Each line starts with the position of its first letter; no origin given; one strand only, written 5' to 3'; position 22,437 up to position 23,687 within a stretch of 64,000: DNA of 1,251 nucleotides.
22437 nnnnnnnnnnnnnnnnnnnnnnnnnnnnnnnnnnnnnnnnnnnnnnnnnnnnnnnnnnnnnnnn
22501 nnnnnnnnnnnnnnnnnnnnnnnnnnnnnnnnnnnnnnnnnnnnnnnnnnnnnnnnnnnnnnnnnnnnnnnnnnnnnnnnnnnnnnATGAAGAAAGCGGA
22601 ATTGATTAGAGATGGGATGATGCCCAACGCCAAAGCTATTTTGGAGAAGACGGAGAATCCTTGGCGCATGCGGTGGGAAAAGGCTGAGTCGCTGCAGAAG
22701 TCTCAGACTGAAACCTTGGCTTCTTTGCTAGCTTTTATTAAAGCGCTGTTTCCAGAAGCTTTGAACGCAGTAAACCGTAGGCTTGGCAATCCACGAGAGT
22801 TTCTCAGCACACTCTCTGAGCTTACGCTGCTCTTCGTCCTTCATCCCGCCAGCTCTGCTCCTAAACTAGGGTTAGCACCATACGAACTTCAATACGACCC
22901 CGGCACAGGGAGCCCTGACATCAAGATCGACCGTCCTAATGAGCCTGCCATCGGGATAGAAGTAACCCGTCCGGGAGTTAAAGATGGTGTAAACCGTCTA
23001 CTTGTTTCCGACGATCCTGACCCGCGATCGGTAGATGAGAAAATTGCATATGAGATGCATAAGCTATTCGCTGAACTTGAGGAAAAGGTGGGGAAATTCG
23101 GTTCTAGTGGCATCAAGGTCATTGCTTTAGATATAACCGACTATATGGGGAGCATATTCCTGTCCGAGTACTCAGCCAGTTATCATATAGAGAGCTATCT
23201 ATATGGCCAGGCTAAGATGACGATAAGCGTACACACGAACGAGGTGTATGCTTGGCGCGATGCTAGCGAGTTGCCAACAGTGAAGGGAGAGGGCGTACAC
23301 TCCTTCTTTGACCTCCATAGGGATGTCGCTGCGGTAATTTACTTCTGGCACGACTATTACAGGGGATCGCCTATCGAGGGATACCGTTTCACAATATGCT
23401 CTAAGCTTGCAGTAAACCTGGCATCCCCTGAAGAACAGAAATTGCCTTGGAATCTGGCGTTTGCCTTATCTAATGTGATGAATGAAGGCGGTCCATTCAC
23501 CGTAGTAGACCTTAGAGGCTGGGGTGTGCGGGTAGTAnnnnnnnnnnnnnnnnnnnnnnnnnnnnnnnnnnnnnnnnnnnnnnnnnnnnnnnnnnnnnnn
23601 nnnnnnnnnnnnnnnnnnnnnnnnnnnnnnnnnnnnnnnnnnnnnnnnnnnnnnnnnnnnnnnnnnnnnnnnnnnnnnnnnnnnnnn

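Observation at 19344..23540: Two paralogous ~320-aa proteins of unknown function bracket fixC-fixX; paralog A has a start/stop-overlapping 69-aa partner ORF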

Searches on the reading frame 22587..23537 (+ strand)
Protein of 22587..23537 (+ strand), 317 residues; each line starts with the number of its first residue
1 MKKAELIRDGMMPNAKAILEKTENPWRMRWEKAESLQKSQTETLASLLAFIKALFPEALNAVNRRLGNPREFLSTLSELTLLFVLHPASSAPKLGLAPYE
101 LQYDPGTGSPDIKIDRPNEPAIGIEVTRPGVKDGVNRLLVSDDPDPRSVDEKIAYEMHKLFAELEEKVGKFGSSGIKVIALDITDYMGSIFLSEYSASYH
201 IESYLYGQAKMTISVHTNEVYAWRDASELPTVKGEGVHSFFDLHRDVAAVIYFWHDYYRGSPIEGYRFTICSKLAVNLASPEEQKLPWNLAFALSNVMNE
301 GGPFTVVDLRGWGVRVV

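Call 4: search_protein_families(library=pfam, proteins=[window:22587-23537:+], max_evalue=0.1)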
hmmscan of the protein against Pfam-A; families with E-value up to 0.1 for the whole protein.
window:22587-23537:+ (317 aa): 0 families

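Call 6: search_protein_families(library=padloc, proteins=[window:22587-23537:+], max_evalue=1)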
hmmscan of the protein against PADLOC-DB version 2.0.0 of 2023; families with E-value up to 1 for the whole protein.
window:22587-23537:+ (317 aa): 0 families

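Call 7: search_protein_families(library=ncbifam, proteins=[window:22587-23537:+], max_evalue=0.1)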
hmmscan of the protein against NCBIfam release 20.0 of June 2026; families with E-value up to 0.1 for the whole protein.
window:22587-23537:+ (317 aa): 0 families

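Call 26: search_protein_families(library=phrogs, proteins=[window:22587-23537:+], max_evalue=1)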
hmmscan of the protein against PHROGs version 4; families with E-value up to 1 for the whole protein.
window:22587-23537:+ (317 aa): 0 families

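Call 37: list_cluster_members(proteins=[P0001, window:22587-23537:+, window:26715-28778:+, window:20681-22033:+, window:18671-19306:+, window:20338-20544:+, window:20326-20544:+])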
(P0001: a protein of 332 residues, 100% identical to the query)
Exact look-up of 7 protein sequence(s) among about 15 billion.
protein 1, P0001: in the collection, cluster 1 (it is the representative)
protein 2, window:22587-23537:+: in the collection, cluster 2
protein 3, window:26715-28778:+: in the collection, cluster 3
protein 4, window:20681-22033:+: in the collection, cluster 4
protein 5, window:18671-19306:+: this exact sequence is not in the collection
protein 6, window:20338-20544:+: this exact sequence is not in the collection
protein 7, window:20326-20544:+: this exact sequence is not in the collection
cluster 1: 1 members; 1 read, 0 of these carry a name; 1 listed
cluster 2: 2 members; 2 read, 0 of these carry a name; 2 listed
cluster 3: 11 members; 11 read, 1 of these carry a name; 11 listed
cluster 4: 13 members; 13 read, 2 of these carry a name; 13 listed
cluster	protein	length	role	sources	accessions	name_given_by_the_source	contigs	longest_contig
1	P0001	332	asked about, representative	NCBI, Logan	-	-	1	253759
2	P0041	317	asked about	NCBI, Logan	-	-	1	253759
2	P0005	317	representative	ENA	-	-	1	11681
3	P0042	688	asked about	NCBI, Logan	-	-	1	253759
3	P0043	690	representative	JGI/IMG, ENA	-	-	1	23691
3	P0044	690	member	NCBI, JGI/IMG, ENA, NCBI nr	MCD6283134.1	elongation factor G [bacterium]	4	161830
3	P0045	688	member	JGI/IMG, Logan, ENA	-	-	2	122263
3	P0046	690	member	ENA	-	-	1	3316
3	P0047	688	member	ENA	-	-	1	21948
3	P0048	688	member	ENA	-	-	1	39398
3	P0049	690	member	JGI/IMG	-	-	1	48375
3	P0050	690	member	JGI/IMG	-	-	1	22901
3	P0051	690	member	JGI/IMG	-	-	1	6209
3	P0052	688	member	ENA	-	-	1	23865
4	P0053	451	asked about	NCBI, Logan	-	-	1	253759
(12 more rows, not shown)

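Call 47: predict_structure(alignment_id=A3)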
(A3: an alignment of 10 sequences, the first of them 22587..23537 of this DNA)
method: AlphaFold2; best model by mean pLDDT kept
length: 317 residues; sequences in the alignment: 10
mean_pLDDT: 80.7   pTM: 0.83
mean pLDDT of the five models: 80.7, 76.8, 76.3, 75.2, 73.8
residues with pLDDT >= 90: 110; 70-90: 146; 50-70: 36; < 50: 25
segments of 3 or more residues with pLDDT < 50: 135-141, 300-317
pLDDT, mean of each block of 10 residues (from residue 1): 78 94 80 81 93 94 94 94 82 65 87 91 93 53 66 83 90 92 87 83 84 78 76 76 94 86 76 88 86 69 43 31
secondary structure, 60 per line:
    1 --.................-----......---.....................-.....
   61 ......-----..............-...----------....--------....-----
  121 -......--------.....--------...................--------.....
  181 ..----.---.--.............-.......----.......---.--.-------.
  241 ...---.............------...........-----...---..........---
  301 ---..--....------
elements in order: H3-19 H25-30 H34-54 H56-66 H72-85 E100-103 E112-115 E122-127 H136-140 H149-167 E176-182 H194-206 E208-214 E219-225 H240-243 E247-259 E266-276 H288-297 H308-311

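Call 59: search_protein_families(library=pfam, proteins=[L010:11854-12834:+, L010:9387-9734:+], max_evalue=0.01)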
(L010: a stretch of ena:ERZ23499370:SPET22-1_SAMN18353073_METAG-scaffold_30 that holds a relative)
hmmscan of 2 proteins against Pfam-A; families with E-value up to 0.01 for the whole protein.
L010:11854-12834:+ (327 aa): 0 families

L010:9387-9734:+ (116 aa): 0 families

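Call 62: fold_search(model_id=the predicted structure, library=pdb)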
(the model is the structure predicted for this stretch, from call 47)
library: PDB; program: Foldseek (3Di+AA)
matches with E <= 10: 293; with E <= 0.001: 0
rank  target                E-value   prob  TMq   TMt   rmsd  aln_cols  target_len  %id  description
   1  5liz                  1.7e-02  0.21  0.14  0.09  18.8       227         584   13  The structure of Nt.BspD6I nicking endonuclease with all cysteines mutated by serine residues at 0.19 nm resolution . (released 2017-08-02)
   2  5liq_B                4.4e-02  0.13  0.14  0.10  18.8       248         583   14  The structure of C160S,C508S,C578S mutant of Nt.BspD6I nicking endonuclease at 0.185 nm resolution . (released 2017-08-02)
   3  5lhc_A                4.6e-02  0.14  0.14  0.09  19.1       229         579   13  The structure of D456A mutant of Nt.BspD6I nicking endonuclease at 0.24 nm resolution . (released 2017-08-16)
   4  4uyb                  4.9e-02  0.08  0.11  0.09  16.5       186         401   11  Crystal structure of SEC14-like protein 3 (released 2014-09-24)
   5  5csl_A                9.3e-02  0.30  0.25  0.05   9.7       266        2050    9  Crystal structure of the 500 kD yeast acetyl-CoA carboxylase holoenzyme dimer (released 2015-10-28)
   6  5trc_A                1.6e-01  0.41  0.26  0.21   7.1       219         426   10  Crystal structure of phosphorylated AC3-AC5 domains of yeast acetyl-CoA carboxylase (released 2016-12-07)
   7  4omj_A                1.6e-01  0.06  0.12  0.13  15.8       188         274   14  Crystal structure of SPF bound to 2,3-oxidosqualene (released 2015-04-15)
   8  4tlg_A                2.1e-01  0.04  0.11  0.10  15.9       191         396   13  Crystal structure of SEC14-like protein 4 (SEC14L4) (released 2014-07-02)
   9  5csa_A                2.8e-01  0.30  0.27  0.12   7.6       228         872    7  Crystal structure of domains BT-BCCP-AC1-AC5 of yeast acetyl-CoA carboxylase (released 2015-10-28)
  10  5csk_B                2.8e-01  0.10  0.22  0.05  14.5       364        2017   10  Crystal structure of yeast acetyl-CoA carboxylase, unbiotinylated (released 2015-10-28)
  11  7jy6_I                2.8e-01  0.06  0.12  0.13  15.3       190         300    8  Analysis of a strand exchange reaction with a mini filament of 9-RecA, oligo(dT)27 primary ssDNA, non-homologous 120 b (released 2020-11-04)
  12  4tlg_B                2.9e-01  0.03  0.10  0.09  15.8       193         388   13  Crystal structure of SEC14-like protein 4 (SEC14L4) (released 2014-07-02)
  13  4ic1_D                4.4e-01  0.15  0.16  0.24  12.8       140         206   16  Crystal structure of SSO0001 (released 2013-01-16)
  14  1olm_E                4.9e-01  0.02  0.10  0.09  16.1       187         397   12  Supernatant Protein Factor in Complex with RRR-alpha-Tocopherylquinone: A Link between Oxidized Vitamin E and Choleste (released 2004-08-12)
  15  4dap                  5.5e-01  0.18  0.15  0.19  10.7       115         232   17  The structure of Escherichia coli SfsA (released 2013-08-14)
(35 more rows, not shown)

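Call 63: fold_search(model_id=the predicted structure, library=viral)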
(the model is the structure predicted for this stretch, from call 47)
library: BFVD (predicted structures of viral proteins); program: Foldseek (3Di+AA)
matches with E <= 10: 470; with E <= 0.001: 0
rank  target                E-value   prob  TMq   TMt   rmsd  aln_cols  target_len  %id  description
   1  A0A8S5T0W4            1.1e-02  0.30  0.15  0.18  13.4       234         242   12  AAA domain protein [Siphoviridae sp. ctiJm4]
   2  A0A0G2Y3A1            2.7e-02  0.13  0.13  0.15  22.3       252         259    8  Uncharacterized protein [Acanthamoeba polyphaga mimivirus Kroon]
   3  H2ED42                3.0e-02  0.08  0.13  0.13  22.7       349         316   11  Uncharacterized protein [Moumouvirus sp. 'Monve']
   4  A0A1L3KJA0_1          3.0e-02  0.07  0.11  0.07  23.0       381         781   12  (no name in the UniProt tables at hand)
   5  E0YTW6                4.8e-02  0.06  0.11  0.06  22.3       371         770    9  Polyprotein (Fragment) [Deformed wing virus]
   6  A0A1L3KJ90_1          6.1e-02  0.04  0.11  0.05  26.0       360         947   10  RNA-directed RNA polymerase [Hubei picorna-like virus 23]
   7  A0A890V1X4            6.4e-02  0.18  0.16  0.17  11.8       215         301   11  AAA-ATPase [Microbacterium phage Shocker]
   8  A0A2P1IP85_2          7.2e-02  0.04  0.10  0.06  24.1       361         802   10  Genome polyprotein (Fragment) [megrivirus C1]
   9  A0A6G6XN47            8.1e-02  0.21  0.15  0.19  16.8       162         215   12  (no name in the UniProt tables at hand)
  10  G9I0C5                9.1e-02  0.12  0.21  0.22  19.6       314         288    8  Esterase [Helicoverpa zea nudivirus 2]
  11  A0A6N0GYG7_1          9.7e-02  0.03  0.11  0.04  24.2       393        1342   11  (no name in the UniProt tables at hand)
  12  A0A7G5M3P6            1.0e-01  0.07  0.13  0.09  20.3       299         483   10  (no name in the UniProt tables at hand)
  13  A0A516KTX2            1.1e-01  0.14  0.14  0.16  13.3       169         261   15  (no name in the UniProt tables at hand)
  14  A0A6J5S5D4            1.3e-01  0.08  0.12  0.09  12.2       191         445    7  RecA RecA/RadA recombinase [uncultured Caudovirales phage]
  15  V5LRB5                1.4e-01  0.08  0.15  0.11  22.4       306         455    8  (no name in the UniProt tables at hand)
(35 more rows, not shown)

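Call 78: search_protein_families(library=pfam, alignment_id=A3, max_evalue=10)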
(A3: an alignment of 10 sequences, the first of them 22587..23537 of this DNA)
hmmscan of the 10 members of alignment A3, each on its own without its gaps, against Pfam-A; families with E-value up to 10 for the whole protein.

A. member 1, window:22587-23537:+ (317 aa): 0 families

B. families by the number of members that match (of 10 scanned): 0 families

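Call 80: find_related_loci(query=A3, collection=viral_contigs, flank=6000)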
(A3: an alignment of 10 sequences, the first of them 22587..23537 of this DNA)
Query A3 (317 aa) in viral_contigs; peptide patterns used: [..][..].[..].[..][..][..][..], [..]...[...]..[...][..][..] (x = any residue, [..] = any of these).
78 stretches matched a pattern, but none encodes a relative of the query by tblastn (E <= 1e-3).

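Call 81: find_related_loci(query=A3, collection=metagenome_contigs, flank=8000)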
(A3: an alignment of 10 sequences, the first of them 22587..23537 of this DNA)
Query A3 (317 aa) in metagenome_contigs; peptide patterns used: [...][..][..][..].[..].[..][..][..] (x = any residue, [..] = any of these).
208 stretches matched a pattern; 1 encode a relative of the query (tblastn E <= 1e-3); 1 distinct loci.
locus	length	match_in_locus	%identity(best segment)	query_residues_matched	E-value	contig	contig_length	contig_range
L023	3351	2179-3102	38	9-314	3e-59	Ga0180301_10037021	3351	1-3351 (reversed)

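Call 96: search_protein_families(library=padloc, proteins=[L010:11854-12834:+, L010:2720-3343:-, L010:3352-6534:-], max_evalue=0.001)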
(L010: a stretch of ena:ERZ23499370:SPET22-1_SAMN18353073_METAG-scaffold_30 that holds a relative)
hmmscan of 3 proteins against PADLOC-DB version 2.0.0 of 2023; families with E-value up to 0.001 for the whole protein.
L010:11854-12834:+ (327 aa): 0 families

L010:2720-3343:- (207 aa): 2 families
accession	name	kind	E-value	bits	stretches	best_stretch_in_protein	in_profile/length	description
PDLC04353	PDC-M04A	-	2e-12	45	1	2-200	7-204/232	-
PDLC05033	PDC-S51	-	0.00052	17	0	141-181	269-309/376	-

L010:3352-6534:- (1060 aa): 19 families
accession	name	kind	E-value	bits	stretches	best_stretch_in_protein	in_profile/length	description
PDLC03610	REase_MTase_IIG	-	9.1e-257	853.1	1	17-1050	3-1068/1096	Type IIG restriction enzyme-methyltransferase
PDLC03631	REase_MTase_IIG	-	2.7e-109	364.6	1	24-1025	12-992/1086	Type IIG restriction enzyme-methyltransferase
PDLC03597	REase_MTase_IIG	-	1.2e-54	183.4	1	305-953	855-1505/1646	Type IIG restriction enzyme-methyltransferase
PDLC03051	REase_MTase_I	-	1.8e-50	169.2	1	311-953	845-1470/1591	Type I restriction enzyme-methyltransferase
PDLC03621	REase_MTase_IIG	-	2.6e-47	159.5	1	314-1032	287-972/1024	Type IIG restriction enzyme-methyltransferase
PDLC04134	mad2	-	1.8e-09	34.9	1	236-607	185-430/492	mads_2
PDLC03021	MTase_I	-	6e-09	33.2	1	307-428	142-245/491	Type I methyltransferase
PDLC03025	MTase_I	-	1.1e-07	29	1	311-428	144-239/569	Type I methyltransferase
PDLC03630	REase_MTase_IIG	-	5.8e-07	25.7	1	324-416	363-454/1100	Type IIG restriction enzyme-methyltransferase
PDLC03026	MTase_I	-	7.5e-07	26.6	1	258-428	83-225/487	Type I methyltransferase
PDLC03338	MTase_II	-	2.2e-06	24.7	1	323-416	122-201/604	Type II methyltransferase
PDLC03030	MTase_I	-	1e-05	22.2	1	329-416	328-406/670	Type I methyltransferase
PDLC03335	MTase_II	-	1.4e-05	21.9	1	276-460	30-189/607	Type II methyltransferase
PDLC03029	MTase_I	-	2.6e-05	20.9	1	284-428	137-256/661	Type I methyltransferase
PDLC03250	MTase_II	-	4e-05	20.5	1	311-394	147-220/775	Type II methyltransferase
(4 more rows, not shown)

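Call 101: search_protein_families(library=ncbifam, proteins=[L010:11854-12834:+, L010:9387-9734:+], max_evalue=0.01)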
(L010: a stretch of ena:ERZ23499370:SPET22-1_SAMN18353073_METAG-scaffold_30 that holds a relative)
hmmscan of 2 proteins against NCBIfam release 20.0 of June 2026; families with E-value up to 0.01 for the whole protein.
L010:11854-12834:+ (327 aa): 0 families

L010:9387-9734:+ (116 aa): 1 family
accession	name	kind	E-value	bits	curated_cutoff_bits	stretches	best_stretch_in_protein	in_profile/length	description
NF047646.1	REP_Tyr_transpos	equivalog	4.1e-08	33.2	80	1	34-104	7-68/146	REP-associated tyrosine transposase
